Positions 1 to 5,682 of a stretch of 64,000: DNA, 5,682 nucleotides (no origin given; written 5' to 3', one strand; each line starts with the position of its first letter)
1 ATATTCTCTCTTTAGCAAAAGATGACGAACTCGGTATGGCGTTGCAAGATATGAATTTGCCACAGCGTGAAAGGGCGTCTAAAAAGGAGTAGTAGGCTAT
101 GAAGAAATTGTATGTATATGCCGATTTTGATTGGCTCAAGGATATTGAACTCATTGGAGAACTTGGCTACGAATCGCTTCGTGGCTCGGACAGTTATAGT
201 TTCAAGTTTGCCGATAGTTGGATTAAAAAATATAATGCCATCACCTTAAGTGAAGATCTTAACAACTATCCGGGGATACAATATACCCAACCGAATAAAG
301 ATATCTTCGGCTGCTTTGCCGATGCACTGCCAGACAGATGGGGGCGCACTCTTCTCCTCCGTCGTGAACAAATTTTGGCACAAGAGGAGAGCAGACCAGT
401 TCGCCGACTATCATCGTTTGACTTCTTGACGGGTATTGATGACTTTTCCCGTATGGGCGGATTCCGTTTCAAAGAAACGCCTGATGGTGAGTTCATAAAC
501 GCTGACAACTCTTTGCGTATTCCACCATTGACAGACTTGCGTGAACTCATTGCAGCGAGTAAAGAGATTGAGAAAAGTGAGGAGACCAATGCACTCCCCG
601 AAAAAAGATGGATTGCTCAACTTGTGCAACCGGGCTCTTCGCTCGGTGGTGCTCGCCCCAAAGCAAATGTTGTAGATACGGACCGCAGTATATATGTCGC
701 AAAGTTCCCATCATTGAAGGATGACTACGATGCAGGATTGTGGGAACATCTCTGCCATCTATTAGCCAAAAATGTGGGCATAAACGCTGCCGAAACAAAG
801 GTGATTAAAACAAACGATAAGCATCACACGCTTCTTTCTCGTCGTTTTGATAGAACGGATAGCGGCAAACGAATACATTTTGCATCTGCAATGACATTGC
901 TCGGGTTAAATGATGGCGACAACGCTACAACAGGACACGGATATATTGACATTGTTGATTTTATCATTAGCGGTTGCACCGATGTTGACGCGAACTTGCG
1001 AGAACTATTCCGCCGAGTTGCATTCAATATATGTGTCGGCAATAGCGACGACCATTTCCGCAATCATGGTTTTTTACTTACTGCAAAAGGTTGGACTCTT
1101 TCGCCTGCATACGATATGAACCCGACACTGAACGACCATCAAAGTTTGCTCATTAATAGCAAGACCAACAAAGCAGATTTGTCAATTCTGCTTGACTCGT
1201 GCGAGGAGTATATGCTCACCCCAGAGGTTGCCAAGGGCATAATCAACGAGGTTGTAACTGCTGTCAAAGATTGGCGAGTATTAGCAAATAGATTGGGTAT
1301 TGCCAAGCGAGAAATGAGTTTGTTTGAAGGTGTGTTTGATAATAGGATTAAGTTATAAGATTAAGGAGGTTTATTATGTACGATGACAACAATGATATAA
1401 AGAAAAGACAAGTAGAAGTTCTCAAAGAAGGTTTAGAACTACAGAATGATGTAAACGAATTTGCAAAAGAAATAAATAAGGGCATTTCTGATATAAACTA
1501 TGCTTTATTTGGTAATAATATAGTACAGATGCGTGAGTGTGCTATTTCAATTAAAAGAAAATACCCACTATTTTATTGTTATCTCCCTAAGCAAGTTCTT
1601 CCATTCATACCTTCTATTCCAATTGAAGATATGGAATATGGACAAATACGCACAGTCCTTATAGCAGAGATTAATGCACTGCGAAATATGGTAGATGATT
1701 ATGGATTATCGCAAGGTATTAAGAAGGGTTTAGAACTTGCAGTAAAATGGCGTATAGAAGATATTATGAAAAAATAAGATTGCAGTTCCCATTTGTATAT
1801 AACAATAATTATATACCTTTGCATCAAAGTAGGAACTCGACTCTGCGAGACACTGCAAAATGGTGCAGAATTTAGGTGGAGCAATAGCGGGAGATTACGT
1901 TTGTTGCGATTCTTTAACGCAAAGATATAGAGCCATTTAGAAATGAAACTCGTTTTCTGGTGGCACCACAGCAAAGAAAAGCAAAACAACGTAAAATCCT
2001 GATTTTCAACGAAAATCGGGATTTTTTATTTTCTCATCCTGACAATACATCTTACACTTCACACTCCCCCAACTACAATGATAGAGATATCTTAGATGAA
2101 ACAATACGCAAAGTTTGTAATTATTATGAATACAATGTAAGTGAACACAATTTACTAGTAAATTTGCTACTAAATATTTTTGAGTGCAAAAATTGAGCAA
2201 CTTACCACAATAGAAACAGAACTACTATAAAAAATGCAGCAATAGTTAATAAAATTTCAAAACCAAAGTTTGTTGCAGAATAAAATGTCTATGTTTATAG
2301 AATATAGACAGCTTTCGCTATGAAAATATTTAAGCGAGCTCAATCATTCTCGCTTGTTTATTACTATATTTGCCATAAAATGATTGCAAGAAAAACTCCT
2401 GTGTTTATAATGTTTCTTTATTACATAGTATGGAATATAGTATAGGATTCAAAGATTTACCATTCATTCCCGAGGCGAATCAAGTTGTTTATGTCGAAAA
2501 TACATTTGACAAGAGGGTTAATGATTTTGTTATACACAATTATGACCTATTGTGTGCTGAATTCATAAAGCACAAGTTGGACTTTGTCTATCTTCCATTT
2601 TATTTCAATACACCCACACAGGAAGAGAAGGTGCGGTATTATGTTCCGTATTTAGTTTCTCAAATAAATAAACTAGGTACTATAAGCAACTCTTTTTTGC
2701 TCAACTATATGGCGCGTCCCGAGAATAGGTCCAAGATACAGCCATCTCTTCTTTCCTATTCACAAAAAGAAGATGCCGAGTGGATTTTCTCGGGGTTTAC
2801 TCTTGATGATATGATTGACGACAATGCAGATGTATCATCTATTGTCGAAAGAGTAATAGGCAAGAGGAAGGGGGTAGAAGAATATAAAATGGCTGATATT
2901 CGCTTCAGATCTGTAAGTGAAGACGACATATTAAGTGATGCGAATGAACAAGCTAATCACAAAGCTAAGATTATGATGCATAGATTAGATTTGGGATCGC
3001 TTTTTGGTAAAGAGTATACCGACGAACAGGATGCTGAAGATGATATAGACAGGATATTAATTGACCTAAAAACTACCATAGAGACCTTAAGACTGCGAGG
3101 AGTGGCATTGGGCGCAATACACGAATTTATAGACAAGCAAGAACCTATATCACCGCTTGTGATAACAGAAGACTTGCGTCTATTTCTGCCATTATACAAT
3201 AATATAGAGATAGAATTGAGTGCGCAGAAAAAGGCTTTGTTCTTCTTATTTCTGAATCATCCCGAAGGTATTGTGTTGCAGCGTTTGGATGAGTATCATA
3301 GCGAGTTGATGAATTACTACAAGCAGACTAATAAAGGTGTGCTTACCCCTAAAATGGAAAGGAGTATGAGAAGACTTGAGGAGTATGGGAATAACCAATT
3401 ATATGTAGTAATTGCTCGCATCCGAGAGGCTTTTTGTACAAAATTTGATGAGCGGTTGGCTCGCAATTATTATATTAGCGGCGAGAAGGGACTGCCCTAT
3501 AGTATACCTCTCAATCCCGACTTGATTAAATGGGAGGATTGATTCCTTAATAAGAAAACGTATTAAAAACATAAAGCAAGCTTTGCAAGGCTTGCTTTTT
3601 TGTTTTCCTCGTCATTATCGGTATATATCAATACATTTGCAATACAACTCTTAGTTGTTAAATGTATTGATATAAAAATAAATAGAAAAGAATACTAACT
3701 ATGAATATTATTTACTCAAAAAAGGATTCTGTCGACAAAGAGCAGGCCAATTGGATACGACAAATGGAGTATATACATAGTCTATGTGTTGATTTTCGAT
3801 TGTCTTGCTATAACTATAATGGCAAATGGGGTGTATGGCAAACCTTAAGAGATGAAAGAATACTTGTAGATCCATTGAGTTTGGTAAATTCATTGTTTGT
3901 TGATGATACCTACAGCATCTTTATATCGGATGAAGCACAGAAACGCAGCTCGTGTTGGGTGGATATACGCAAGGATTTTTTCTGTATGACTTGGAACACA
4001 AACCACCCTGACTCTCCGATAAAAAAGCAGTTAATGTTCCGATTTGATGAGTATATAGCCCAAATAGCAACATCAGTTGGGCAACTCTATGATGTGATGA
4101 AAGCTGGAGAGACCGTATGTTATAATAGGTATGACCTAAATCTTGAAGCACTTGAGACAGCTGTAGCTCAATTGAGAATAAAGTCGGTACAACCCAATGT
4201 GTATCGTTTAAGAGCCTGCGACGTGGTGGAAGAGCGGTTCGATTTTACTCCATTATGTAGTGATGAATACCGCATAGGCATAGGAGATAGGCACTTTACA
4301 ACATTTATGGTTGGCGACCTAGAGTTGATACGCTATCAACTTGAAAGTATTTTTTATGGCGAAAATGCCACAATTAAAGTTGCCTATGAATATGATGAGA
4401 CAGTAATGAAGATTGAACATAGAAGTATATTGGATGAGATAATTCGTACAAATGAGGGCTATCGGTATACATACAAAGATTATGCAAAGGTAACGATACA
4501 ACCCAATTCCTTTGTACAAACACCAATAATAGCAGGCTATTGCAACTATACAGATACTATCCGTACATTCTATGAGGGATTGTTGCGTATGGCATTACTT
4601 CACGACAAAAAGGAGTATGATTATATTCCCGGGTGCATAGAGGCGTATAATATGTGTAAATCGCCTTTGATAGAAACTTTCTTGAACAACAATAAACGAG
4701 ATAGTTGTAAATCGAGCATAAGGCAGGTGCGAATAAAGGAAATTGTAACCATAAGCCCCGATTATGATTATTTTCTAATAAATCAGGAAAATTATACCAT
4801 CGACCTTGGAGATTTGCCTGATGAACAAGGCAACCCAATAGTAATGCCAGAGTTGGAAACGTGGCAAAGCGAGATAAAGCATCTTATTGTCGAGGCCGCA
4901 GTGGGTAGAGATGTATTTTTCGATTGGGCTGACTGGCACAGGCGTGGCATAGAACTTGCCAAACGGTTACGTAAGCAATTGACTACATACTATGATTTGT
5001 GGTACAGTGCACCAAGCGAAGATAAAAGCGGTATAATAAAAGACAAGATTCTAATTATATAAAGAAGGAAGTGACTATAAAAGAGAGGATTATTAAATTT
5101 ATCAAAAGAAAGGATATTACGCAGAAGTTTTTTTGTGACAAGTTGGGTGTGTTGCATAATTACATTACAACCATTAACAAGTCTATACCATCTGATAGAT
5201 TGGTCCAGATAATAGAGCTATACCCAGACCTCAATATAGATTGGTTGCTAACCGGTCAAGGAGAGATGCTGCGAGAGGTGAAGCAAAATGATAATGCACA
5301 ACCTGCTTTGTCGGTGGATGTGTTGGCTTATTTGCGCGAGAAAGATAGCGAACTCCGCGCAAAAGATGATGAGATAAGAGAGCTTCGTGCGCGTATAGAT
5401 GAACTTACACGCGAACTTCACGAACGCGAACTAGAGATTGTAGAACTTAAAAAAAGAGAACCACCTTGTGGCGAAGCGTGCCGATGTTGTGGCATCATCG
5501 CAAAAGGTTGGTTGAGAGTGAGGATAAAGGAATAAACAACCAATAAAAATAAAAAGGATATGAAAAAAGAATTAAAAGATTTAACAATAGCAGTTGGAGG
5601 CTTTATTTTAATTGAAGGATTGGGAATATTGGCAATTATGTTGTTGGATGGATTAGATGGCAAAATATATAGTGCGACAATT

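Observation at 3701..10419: Island-specific protein family sharing a conserved C-terminal module of ~60-70 aa behind divergent N-termini (one fused to ankyrin repeats)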

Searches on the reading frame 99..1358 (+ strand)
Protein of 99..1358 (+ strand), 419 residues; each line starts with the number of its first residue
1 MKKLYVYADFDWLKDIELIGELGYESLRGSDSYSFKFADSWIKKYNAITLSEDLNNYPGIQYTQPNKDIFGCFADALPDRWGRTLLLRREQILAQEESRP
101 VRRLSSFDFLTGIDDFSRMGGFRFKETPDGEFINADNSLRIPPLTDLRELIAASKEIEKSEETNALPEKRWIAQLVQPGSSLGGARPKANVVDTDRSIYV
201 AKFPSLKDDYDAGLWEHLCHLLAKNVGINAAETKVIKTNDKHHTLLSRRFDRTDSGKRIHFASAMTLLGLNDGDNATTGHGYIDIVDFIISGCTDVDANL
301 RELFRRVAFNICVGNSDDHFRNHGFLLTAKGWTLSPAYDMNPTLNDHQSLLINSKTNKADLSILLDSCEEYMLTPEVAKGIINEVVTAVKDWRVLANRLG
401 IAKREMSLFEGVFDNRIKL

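Call 6: search_protein_families(library=pfam, proteins=[window:99-1355:+], max_evalue=1)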
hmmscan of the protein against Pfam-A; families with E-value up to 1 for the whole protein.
window:99-1355:+ (419 aa): 2 families
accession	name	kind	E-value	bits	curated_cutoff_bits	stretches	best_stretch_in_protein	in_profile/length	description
PF07804.18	HipA_C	-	4.3e-48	164.2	30.5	1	180-391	1-211/213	HipA-like C-terminal domain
PF13657.11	Couple_hipA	-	1e-05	26.4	22.5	1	18-93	9-77/99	HipA N-terminal domain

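Call 92: find_encoding_contigs(protein=window:99-1358:+, flank=10000, max_places=4)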
Protein window:99-1358:+ (419 aa): no gene with exactly this product is on record in the collection.

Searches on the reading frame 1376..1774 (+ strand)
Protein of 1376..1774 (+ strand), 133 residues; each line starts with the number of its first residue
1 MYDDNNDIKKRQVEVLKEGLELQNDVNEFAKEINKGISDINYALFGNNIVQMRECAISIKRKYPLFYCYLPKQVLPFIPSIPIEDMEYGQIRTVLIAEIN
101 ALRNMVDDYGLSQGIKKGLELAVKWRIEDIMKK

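Call 6: search_protein_families(library=pfam, proteins=[window:1376-1774:+], max_evalue=1)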
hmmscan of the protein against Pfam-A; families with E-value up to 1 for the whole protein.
window:1376-1774:+ (133 aa): 0 families

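Call 7: search_protein_families(library=ncbifam, proteins=[window:1376-1774:+], max_evalue=1)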
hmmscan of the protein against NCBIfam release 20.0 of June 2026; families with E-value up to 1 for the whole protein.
window:1376-1774:+ (133 aa): 0 families

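Call 8: search_protein_families(library=padloc, proteins=[window:1376-1774:+], max_evalue=1)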
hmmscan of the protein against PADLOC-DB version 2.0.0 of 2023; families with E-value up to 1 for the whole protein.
window:1376-1774:+ (133 aa): 0 families

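Call 9: search_protein_families(library=phrogs, proteins=[window:1376-1774:+], max_evalue=1)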
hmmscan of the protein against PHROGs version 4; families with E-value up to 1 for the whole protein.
window:1376-1774:+ (133 aa): 2 families
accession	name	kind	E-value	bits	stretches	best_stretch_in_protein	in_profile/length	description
phrog_15835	-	unknown function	0.041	15.2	1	21-42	28-49/55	-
phrog_23467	-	unknown function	0.12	13.3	1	8-42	42-76/201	-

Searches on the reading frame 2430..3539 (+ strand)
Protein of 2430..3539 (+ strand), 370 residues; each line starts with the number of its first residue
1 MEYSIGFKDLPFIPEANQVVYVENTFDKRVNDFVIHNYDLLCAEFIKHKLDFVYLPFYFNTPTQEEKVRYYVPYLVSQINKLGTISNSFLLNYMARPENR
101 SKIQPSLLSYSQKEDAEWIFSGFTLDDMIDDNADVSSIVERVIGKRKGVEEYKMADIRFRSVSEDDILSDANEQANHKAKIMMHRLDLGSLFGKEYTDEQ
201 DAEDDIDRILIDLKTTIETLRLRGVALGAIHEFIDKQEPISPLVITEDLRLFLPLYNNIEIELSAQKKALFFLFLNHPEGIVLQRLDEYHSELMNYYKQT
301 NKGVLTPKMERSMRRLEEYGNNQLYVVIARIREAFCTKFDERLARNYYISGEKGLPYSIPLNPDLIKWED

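Call 6: search_protein_families(library=pfam, proteins=[window:2430-3539:+], max_evalue=1)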
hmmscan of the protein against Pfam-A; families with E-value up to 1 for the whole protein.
window:2430-3539:+ (370 aa): 0 families

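Call 7: search_protein_families(library=ncbifam, proteins=[window:2430-3539:+], max_evalue=1)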
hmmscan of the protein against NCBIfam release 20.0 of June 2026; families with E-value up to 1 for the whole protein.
window:2430-3539:+ (370 aa): 0 families

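Call 8: search_protein_families(library=padloc, proteins=[window:2430-3539:+], max_evalue=1)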
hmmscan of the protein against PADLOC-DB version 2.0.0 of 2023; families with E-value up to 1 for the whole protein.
window:2430-3539:+ (370 aa): 0 families

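Call 9: search_protein_families(library=phrogs, proteins=[window:2430-3539:+], max_evalue=1)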
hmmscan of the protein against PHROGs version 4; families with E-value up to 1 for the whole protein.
window:2430-3539:+ (370 aa): 0 families

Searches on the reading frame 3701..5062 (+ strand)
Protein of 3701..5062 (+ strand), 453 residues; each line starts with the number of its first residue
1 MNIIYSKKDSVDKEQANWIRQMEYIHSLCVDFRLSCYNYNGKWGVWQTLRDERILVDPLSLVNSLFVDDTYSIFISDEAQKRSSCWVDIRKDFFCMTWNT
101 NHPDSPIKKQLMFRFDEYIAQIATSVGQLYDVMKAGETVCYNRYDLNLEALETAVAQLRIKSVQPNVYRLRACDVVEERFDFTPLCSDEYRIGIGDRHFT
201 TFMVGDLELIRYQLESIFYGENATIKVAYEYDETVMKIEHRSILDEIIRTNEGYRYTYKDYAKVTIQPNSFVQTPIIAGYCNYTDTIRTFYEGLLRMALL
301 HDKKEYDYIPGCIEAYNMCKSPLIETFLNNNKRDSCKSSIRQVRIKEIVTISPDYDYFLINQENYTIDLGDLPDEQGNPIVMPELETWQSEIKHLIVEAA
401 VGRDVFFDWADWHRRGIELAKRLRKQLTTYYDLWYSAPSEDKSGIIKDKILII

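Call 6: search_protein_families(library=pfam, proteins=[window:3701-5059:+], max_evalue=1)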
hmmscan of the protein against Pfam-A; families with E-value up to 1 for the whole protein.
window:3701-5059:+ (453 aa): 0 families

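Call 7: search_protein_families(library=ncbifam, proteins=[window:3701-5059:+], max_evalue=1)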
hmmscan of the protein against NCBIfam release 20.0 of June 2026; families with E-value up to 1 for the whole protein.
window:3701-5059:+ (453 aa): 0 families

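Call 8: search_protein_families(library=padloc, proteins=[window:3701-5059:+], max_evalue=1)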
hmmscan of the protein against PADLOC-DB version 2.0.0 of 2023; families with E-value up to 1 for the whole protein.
window:3701-5059:+ (453 aa): 0 families

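Call 9: search_protein_families(library=phrogs, proteins=[window:3701-5059:+], max_evalue=1)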
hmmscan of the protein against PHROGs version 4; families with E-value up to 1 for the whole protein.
window:3701-5059:+ (453 aa): 4 families
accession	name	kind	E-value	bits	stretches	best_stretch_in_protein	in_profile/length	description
phrog_17113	-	unknown function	0.05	14.4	1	63-142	31-109/256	-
phrog_3805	-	unknown function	0.16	13.6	1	238-289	20-71/98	-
phrog_32542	-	unknown function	0.16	13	1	8-45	17-54/103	-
phrog_22798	-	unknown function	0.26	13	0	408-435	75-102/113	-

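Call 40: find_encoding_contigs(protein=window:3701-5062:+, flank=10000, max_places=5)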
Protein window:3701-5062:+ (453 aa): 1 contig read that carries it; 1 place shown.
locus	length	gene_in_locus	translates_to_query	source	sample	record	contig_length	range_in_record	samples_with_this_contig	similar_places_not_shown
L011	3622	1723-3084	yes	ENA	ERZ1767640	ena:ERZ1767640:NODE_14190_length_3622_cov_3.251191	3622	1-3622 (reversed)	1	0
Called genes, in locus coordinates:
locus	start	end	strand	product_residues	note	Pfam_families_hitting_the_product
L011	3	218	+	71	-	?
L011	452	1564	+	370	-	-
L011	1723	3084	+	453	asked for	-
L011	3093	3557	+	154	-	-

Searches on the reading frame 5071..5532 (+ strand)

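Call 6: search_protein_families(library=pfam, proteins=[window:5071-5532:+], max_evalue=1)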
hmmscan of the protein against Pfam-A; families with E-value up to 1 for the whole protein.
window:5071-5532:+ (154 aa): 12 families
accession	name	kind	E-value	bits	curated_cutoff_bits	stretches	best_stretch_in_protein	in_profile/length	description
PF07022.19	Phage_CI_repr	-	0.00094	19.9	22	1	17-66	13-64/65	Bacteriophage CI repressor helix-turn-helix domain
PF16808.10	PKcGMP_CC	-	0.0058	16.6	35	1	107-128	8-29/35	Coiled-coil N-terminus of cGMP-dependent protein kinase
PF06818.20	Fez1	-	0.014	16.3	34.4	1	88-129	19-60/199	Fez1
PF08614.16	ATG16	-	0.024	15.2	33.7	1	84-128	107-151/200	Autophagy protein 16 (ATG16)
PF24980.1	LSU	-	0.066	13.7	30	1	101-130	2-31/53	Response to Low Sulfur (LSU) family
PF06785.16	UPF0242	-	0.072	13.6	33.5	1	81-127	131-177/194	Uncharacterised protein family (UPF0242) N-terminus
PF24852.1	DUF7726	-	0.084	13.4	26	1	3-30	10-37/73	Domain of unknown function (DUF7726)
PF15290.11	Syntaphilin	-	0.1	12.7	25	1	95-128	62-95/305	Golgi-localised syntaxin-1-binding clamp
PF20882.2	Sos7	-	0.11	13.2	27.3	1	86-119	41-74/75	Kinetochore protein Sos7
PF06436.16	Pneumovirus_M2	-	0.14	12.1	25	1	12-91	36-110/159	Pneumovirus matrix protein 2 (M2)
PF08663.15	HalX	-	0.2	12.5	23.2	1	89-118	24-53/68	HalX domain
PF04859.17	DUF641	-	0.21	12.4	27.6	1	87-117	92-122/127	Plant protein of unknown function (DUF641)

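Call 7: search_protein_families(library=ncbifam, proteins=[window:5071-5532:+], max_evalue=1)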
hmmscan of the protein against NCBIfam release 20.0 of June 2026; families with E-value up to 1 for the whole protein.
window:5071-5532:+ (154 aa): 3 families
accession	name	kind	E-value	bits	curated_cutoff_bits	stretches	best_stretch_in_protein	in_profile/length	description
NF045487.1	ASRP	equivalog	0.0077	14.9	300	1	67-129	322-384/593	archaea-specific SMC-related protein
TIGR02169.1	SMC_prok_A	equivalog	0.0095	13.6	729.4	1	69-129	728-788/1165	chromosome segregation protein SMC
NF041951.1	phage_RstR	subfamily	0.019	15.3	80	1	1-61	1-63/108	RstR family transcriptional repressor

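Call 8: search_protein_families(library=padloc, proteins=[window:5071-5532:+], max_evalue=1)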
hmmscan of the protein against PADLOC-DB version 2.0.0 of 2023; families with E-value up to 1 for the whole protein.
window:5071-5532:+ (154 aa): 2 families
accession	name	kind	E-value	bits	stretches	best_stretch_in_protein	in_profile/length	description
PDLC04775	PDC-M69A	-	0.0013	17.2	1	3-60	8-67/113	-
PDLC02727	PbeC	-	0.0097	12.5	1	54-128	183-255/660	PbeC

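Call 9: search_protein_families(library=phrogs, proteins=[window:5071-5532:+], max_evalue=1)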
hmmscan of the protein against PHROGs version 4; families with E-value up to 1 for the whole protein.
window:5071-5532:+ (154 aa): 18 families
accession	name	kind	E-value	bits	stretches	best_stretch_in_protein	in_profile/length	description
phrog_8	-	transcription regulation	7.6e-10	39.7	1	1-112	160-271/346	transcriptional regulator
phrog_4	-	transcription regulation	3.9e-08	33.7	1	1-84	135-216/400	transcriptional repressor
phrog_9710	-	unknown function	1.6e-05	25.9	1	19-72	31-88/95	-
phrog_3037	-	transcription regulation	0.0016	19.2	1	2-122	26-117/189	transcriptional repressor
phrog_2328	-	transcription regulation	0.0045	17.8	1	2-67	15-82/128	transcriptional repressor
phrog_3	-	transcription regulation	0.02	15.7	1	1-113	87-201/430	transcriptional repressor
phrog_147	-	transcription regulation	0.037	15.4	1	1-63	3-70/100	transcriptional regulator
phrog_2619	-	unknown function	0.098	13.8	1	88-120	70-110/124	-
phrog_32423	-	unknown function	0.098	13.8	1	75-129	41-96/112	-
phrog_4779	-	transcription regulation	0.12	13.9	1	1-49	1-50/98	transcriptional regulator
phrog_2967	-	transcription regulation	0.12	12.9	1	3-73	11-78/225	transcriptional regulator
phrog_10274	-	unknown function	0.14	12.5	1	48-100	108-158/179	-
phrog_6211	-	tail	0.19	10.6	1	77-129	354-398/1168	minor tail protein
phrog_1137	-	unknown function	0.23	12.5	1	95-118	35-58/67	-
phrog_4780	-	unknown function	0.28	11.7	1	89-129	154-194/275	-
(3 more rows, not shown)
